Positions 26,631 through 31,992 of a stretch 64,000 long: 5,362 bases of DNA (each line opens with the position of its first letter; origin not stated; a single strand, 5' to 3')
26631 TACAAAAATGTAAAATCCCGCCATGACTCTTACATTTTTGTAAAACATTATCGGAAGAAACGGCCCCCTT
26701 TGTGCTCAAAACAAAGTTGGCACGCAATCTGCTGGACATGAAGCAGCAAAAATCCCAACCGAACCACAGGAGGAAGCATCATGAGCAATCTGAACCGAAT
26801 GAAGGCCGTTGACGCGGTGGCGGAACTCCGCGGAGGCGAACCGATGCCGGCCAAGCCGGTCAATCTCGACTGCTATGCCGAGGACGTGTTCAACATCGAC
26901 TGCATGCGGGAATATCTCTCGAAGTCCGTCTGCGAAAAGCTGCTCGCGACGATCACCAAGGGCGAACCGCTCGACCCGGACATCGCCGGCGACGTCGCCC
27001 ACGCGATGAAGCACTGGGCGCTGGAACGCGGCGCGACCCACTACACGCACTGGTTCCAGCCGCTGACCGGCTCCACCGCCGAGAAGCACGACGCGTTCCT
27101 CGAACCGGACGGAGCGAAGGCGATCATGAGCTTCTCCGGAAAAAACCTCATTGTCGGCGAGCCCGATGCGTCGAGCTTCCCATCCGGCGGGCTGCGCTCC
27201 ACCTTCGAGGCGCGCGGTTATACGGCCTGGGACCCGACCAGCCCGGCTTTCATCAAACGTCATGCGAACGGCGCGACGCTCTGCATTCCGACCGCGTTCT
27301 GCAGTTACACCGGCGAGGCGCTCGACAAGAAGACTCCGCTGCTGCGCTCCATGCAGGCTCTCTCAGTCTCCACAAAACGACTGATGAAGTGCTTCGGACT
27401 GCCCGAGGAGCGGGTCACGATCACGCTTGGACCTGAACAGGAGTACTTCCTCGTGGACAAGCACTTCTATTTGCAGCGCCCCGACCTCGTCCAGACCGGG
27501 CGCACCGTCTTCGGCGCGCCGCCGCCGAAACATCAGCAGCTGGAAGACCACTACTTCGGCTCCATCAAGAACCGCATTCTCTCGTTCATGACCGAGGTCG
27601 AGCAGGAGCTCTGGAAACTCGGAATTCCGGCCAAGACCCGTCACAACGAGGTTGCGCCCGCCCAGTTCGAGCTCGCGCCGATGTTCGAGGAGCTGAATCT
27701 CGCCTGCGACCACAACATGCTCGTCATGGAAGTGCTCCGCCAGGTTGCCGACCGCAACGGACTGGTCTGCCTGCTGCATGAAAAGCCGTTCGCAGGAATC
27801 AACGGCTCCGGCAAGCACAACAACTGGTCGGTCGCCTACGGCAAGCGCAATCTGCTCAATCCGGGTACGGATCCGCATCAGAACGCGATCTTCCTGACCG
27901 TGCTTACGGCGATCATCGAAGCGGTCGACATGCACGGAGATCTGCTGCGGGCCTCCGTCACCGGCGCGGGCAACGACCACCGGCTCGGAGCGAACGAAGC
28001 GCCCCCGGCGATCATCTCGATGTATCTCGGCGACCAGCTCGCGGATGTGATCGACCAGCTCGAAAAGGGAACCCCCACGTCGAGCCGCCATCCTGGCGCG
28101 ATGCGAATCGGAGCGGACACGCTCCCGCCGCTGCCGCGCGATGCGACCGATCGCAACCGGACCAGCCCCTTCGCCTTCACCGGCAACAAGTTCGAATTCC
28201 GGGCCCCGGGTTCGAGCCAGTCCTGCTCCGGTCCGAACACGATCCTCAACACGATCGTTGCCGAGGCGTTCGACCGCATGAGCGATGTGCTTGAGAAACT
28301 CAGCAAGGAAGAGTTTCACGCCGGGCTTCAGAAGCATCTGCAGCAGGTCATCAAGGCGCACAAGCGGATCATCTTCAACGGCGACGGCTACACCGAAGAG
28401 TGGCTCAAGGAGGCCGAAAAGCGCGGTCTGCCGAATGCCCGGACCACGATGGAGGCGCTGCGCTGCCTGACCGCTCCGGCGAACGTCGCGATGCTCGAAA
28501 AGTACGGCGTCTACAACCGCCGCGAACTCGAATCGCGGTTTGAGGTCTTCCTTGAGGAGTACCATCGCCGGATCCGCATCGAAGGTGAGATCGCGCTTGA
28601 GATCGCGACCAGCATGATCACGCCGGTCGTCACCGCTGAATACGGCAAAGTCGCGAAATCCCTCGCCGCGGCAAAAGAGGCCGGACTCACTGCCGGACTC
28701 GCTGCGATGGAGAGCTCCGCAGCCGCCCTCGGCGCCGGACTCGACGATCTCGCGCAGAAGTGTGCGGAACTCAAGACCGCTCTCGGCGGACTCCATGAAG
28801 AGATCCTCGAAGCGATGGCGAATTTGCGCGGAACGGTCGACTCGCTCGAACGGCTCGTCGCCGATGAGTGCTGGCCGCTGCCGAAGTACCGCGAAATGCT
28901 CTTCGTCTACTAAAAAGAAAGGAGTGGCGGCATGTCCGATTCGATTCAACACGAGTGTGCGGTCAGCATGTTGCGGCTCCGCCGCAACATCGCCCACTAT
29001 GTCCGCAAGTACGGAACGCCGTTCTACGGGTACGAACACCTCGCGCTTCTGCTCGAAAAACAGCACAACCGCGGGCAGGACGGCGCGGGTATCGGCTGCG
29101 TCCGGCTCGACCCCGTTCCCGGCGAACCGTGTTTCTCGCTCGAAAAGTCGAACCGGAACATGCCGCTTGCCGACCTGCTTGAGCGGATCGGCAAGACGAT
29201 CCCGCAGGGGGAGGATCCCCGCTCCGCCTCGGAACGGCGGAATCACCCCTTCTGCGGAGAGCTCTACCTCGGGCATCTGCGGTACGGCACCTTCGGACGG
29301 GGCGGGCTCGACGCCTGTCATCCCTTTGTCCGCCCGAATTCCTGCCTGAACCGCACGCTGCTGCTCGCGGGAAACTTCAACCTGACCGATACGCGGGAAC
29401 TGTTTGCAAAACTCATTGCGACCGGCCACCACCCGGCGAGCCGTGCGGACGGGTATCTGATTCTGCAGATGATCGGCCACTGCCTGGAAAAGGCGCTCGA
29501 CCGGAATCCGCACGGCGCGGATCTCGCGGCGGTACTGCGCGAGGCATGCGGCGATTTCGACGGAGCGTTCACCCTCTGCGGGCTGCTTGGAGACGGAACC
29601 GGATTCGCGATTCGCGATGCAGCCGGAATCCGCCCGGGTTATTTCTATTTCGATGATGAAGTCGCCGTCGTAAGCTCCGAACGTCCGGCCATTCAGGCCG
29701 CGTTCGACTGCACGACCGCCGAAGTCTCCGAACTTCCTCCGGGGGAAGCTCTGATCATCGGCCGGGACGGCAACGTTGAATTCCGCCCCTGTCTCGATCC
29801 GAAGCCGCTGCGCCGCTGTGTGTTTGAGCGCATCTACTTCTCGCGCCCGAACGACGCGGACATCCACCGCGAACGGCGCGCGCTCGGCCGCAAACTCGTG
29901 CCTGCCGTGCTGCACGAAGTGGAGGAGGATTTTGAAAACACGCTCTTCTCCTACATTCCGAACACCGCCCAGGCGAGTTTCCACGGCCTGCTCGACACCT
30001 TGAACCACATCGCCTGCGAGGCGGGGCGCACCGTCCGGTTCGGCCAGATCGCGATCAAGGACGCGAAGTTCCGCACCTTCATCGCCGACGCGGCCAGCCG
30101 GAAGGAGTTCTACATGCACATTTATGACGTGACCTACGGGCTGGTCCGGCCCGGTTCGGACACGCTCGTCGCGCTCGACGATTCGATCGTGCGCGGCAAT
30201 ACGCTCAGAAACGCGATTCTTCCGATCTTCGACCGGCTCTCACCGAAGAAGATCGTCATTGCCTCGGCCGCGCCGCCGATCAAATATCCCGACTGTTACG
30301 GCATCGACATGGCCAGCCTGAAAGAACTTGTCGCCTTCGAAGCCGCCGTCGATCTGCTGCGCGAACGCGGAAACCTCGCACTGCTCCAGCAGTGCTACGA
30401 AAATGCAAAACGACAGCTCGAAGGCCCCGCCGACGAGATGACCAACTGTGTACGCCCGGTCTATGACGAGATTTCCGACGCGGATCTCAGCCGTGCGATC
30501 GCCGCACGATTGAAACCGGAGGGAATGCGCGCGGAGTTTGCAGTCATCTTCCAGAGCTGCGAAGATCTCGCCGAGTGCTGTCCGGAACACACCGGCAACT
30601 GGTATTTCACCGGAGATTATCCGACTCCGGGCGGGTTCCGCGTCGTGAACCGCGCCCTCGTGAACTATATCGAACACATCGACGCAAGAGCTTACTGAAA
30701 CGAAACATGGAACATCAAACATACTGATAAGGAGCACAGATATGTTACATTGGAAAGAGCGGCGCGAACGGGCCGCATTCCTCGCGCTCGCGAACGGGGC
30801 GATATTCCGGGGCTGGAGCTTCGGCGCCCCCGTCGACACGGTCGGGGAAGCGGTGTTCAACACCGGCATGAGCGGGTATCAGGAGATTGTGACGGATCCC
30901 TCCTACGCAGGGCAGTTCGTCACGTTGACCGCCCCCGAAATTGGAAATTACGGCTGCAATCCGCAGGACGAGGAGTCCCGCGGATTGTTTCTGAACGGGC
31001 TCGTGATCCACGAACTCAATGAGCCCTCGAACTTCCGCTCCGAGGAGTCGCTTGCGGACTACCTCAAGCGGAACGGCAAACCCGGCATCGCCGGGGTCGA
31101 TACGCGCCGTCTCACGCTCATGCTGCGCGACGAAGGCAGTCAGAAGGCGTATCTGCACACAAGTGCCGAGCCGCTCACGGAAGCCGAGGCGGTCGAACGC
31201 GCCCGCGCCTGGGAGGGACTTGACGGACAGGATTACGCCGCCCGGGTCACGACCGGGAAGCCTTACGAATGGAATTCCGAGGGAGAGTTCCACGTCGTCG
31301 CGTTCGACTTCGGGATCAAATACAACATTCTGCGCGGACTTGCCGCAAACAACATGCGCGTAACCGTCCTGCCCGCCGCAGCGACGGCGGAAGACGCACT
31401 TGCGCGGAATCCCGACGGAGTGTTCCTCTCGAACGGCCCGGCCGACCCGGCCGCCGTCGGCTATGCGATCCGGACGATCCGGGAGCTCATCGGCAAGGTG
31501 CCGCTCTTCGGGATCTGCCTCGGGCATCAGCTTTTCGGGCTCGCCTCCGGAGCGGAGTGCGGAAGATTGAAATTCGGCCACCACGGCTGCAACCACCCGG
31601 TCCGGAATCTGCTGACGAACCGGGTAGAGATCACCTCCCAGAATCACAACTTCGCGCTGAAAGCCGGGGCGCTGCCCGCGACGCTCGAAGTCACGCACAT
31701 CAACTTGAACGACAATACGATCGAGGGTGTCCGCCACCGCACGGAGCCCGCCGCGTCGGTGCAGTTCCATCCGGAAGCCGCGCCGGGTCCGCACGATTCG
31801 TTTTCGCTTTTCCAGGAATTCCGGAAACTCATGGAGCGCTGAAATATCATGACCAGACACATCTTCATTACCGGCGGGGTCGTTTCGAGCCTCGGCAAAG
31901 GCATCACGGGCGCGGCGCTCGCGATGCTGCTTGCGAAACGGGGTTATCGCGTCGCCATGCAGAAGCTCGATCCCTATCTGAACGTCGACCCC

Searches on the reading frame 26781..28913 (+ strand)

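Call 5: search_protein_families(library=pfam, proteins=[window:26781-28913:+])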
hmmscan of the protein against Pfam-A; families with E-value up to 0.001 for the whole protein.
window:26781-28913:+ (710 aa): 3 families
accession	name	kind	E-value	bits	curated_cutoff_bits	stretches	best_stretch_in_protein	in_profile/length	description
PF12437.13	GSIII_N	-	5.9e-75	250.7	25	1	30-190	3-160/160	Glutamine synthetase type III N terminal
PF18318.6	Gln-synt_C-ter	-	2.8e-37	127.5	22.7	1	517-631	3-117/118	Glutamine synthetase C-terminal domain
PF00120.29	Gln-synt_C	-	4.6e-21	75.7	24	1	210-367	18-172/344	Glutamine synthetase, catalytic domain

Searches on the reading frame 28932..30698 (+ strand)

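Call 5: search_protein_families(library=pfam, proteins=[window:28932-30698:+])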
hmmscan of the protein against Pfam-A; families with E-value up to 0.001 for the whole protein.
window:28932-30698:+ (588 aa): 3 families
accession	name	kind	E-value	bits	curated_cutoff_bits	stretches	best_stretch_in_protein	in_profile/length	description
PF13522.11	GATase_6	-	2.4e-06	28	27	1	109-250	10-130/130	Glutamine amidotransferase domain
PF13537.11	GATase_7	-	7.7e-06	26.4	25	1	141-255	22-122/123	Glutamine amidotransferase domain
PF13230.11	GATase_4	-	9.2e-05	21.9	23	1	103-223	65-180/272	Glutamine amidotransferases class-II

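Call 32: search_protein_families(library=ncbifam, proteins=[window:28932-30698:+], max_evalue=1e-10)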
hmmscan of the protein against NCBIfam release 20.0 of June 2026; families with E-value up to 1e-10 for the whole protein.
window:28932-30698:+ (588 aa): 1 family
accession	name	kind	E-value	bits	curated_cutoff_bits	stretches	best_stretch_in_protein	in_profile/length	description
TIGR01134.1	purF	equivalog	6e-35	121.4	350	1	107-476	62-396/432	amidophosphoribosyltransferase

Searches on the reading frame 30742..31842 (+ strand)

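Call 5: search_protein_families(library=pfam, proteins=[window:30742-31842:+])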
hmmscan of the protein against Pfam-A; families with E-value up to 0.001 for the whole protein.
window:30742-31842:+ (366 aa): 3 families
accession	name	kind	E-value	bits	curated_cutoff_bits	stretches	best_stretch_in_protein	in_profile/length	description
PF00117.34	GATase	-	4e-51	173.8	22.8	1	187-362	2-189/190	Glutamine amidotransferase class-I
PF00988.28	CPSase_sm_chain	-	4.4e-46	156.2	27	1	14-137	1-125/126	Carbamoyl-phosphate synthase small chain, CPSase domain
PF07722.19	Peptidase_C26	-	2.4e-07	31.2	20.5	0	292-345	167-219/219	Peptidase C26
